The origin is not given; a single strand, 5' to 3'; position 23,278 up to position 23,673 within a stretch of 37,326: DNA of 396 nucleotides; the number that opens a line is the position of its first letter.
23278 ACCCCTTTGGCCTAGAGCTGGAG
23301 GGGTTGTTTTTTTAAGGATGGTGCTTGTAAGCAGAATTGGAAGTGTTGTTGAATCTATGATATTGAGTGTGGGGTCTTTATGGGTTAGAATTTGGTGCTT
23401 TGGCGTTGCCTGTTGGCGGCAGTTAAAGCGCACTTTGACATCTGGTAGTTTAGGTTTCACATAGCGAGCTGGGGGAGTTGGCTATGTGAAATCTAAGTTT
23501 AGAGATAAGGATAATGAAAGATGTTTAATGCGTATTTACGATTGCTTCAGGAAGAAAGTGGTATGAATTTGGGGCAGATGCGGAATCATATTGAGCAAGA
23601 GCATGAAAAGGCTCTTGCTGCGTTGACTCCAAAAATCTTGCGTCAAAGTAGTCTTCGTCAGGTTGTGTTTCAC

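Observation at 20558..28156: Six-gene tandem array of divergent acidic proteins, each a self-contained transcription unit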

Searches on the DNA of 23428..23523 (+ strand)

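Call 102: build_rna_model(alignment_id=A7, structure=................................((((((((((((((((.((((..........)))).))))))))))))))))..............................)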
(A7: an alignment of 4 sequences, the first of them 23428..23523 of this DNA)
Model R1 built from alignment A7 (4 sequences, 114 columns); structure: as given.
model positions 95; base pairs 20; branch points 0; effective number of sequences 1.59; information 0.602 bits per position. Calibrated on 0.2 Mb of random sequence (short: E-values are rough).
structure used (alignment columns):
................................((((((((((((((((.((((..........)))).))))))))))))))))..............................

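Call 103: search_with_rna_model(model_id=R1, sources=[window, L001, L002, L003, L005, L006, L007, L008, L009, L010], max_evalue=10, show_alignments=8)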
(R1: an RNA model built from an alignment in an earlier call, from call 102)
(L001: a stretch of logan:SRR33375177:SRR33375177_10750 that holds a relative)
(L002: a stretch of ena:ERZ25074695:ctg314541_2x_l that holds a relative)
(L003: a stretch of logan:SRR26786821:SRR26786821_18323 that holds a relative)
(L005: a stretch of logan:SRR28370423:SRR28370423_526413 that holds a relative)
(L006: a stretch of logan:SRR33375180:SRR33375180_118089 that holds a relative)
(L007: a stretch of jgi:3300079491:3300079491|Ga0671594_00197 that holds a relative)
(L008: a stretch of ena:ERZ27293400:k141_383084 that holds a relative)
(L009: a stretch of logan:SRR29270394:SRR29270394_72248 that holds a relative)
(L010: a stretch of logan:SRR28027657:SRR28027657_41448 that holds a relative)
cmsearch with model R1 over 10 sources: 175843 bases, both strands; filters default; matches with E-value up to 10: 9.
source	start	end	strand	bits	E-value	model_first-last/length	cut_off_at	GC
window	23428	23523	+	107.5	3.7e-24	1-95/95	no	0.42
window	26969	27065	+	104.3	2.5e-23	1-95/95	no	0.41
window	25764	25859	+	90.2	1.1e-19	1-95/95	no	0.4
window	24667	24776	+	83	7.5e-18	1-95/95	no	0.41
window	26972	27059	-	34.4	2.1e-05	1-95/95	no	0.41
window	24672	24772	-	30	0.00028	1-95/95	no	0.4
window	21876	21966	+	28.7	0.00063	1-95/95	no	0.37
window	25787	25831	-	26.7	0.0021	24-68/95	no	0.49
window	23439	23496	-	26.2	0.0028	23-80/95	no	0.45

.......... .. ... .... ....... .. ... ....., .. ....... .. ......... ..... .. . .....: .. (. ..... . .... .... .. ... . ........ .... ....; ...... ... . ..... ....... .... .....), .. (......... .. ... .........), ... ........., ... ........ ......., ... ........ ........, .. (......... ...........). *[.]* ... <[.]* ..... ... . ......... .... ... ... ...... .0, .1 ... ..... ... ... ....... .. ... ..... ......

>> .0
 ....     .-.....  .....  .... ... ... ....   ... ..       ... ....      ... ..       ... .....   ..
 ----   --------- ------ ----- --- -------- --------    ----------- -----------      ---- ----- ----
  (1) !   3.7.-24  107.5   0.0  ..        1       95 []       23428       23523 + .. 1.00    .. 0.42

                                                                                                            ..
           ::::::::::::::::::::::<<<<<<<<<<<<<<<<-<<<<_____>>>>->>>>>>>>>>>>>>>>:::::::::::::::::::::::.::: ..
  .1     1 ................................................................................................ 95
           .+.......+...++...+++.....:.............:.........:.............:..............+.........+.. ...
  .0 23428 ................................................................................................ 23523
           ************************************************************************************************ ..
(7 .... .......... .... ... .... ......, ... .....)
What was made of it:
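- Model R1, built from the P3-P6 leaders, finds the P2 leader at E 6e-4 (call 103).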

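Call 104: search_with_rna_model(model_id=R1, sources=[L002, L003, L001], max_evalue=10, filters=off, show_alignments=4)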
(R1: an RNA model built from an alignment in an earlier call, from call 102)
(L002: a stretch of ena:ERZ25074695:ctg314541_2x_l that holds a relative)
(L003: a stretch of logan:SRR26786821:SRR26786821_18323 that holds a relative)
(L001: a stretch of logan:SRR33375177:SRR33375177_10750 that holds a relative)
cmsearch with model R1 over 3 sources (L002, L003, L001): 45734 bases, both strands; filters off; matches with E-value up to 10: 7.
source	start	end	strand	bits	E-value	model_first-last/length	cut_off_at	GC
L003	5682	5778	-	22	0.0087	1-95/95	no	0.44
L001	3198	3288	-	17.9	0.098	1-95/95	no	0.31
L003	4356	4476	-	13.2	1.5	1-95/95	no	0.41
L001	18760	18873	+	12.5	2.4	1-95/95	no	0.41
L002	7813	7920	-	10.9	5.9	1-95/95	no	0.41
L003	5698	5757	+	10.8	6.3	23-75/95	no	0.47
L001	18641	18682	-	10.6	7.1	1-95/95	no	0.26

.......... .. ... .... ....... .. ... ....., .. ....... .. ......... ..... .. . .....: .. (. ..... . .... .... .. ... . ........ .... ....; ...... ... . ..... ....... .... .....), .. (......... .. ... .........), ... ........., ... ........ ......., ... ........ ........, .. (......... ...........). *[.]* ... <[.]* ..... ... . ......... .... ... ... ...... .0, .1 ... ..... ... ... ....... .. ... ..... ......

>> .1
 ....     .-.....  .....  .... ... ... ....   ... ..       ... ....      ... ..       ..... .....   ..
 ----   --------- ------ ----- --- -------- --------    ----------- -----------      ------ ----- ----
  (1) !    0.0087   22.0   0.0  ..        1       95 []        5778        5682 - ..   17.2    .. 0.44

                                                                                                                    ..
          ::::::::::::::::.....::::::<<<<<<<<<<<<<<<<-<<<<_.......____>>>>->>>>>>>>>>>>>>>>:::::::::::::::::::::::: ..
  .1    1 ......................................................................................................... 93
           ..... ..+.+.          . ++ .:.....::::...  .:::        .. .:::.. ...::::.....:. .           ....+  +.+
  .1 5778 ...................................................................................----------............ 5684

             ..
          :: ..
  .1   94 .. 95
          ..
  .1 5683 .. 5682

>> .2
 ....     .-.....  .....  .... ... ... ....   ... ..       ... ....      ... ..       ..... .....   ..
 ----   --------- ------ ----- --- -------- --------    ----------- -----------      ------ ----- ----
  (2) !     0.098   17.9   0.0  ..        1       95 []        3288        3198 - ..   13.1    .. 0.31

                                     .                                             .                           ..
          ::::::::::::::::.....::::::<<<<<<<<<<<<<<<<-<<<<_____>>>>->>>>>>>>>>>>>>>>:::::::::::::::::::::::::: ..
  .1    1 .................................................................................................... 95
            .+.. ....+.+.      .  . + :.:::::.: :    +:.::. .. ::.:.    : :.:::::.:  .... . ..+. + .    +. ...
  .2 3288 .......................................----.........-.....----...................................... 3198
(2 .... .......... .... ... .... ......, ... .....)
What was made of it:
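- It finds the L003 332-aa gene's leader as the top hit at E 0.009 (call 104). The leader matches in L002 (E 5.9) and before the L003 133-aa gene (E 1.5) are not significant on their own (call 104).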

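Call 113: search_with_rna_model(model_id=R1, sources=[L011, L012, L013, L014, L015, L016, L017, L018, L019, L020, L021, L022, L023, L024, L025, L026, L027, L028, L029, L030, L031, L032, L033, L034, L035, L036, L037, L038, L039], max_evalue=10, show_alignments=3)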
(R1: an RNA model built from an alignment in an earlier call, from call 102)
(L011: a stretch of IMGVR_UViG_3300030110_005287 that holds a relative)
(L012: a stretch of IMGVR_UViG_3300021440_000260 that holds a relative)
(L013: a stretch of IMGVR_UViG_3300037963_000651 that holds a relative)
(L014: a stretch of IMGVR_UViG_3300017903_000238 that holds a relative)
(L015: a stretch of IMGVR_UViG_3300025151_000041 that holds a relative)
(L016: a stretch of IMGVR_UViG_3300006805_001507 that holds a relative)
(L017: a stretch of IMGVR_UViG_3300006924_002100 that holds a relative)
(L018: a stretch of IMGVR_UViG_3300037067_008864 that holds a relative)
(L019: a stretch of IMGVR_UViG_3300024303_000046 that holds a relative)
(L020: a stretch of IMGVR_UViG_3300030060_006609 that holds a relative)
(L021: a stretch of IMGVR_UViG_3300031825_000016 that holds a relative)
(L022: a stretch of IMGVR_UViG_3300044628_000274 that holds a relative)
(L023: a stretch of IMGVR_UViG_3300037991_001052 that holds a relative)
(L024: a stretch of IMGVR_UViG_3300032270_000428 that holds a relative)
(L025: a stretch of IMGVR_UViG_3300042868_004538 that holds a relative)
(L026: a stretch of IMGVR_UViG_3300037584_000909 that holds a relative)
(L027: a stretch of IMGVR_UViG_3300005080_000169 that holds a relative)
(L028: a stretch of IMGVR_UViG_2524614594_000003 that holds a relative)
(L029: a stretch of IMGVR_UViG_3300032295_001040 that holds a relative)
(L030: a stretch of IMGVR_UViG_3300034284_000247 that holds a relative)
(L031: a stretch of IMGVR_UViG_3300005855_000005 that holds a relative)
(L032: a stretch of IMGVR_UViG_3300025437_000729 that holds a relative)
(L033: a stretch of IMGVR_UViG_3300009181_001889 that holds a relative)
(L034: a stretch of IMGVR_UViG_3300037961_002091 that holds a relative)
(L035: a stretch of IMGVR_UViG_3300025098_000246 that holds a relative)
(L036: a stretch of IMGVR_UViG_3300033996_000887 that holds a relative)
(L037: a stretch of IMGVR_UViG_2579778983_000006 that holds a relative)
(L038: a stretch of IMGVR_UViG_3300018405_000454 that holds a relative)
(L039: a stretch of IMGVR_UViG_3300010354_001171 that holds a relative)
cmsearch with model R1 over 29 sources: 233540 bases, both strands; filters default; matches with E-value up to 10: 1.
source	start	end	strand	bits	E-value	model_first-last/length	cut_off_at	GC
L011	154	212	+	15.3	2.3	1-95/95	no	0.22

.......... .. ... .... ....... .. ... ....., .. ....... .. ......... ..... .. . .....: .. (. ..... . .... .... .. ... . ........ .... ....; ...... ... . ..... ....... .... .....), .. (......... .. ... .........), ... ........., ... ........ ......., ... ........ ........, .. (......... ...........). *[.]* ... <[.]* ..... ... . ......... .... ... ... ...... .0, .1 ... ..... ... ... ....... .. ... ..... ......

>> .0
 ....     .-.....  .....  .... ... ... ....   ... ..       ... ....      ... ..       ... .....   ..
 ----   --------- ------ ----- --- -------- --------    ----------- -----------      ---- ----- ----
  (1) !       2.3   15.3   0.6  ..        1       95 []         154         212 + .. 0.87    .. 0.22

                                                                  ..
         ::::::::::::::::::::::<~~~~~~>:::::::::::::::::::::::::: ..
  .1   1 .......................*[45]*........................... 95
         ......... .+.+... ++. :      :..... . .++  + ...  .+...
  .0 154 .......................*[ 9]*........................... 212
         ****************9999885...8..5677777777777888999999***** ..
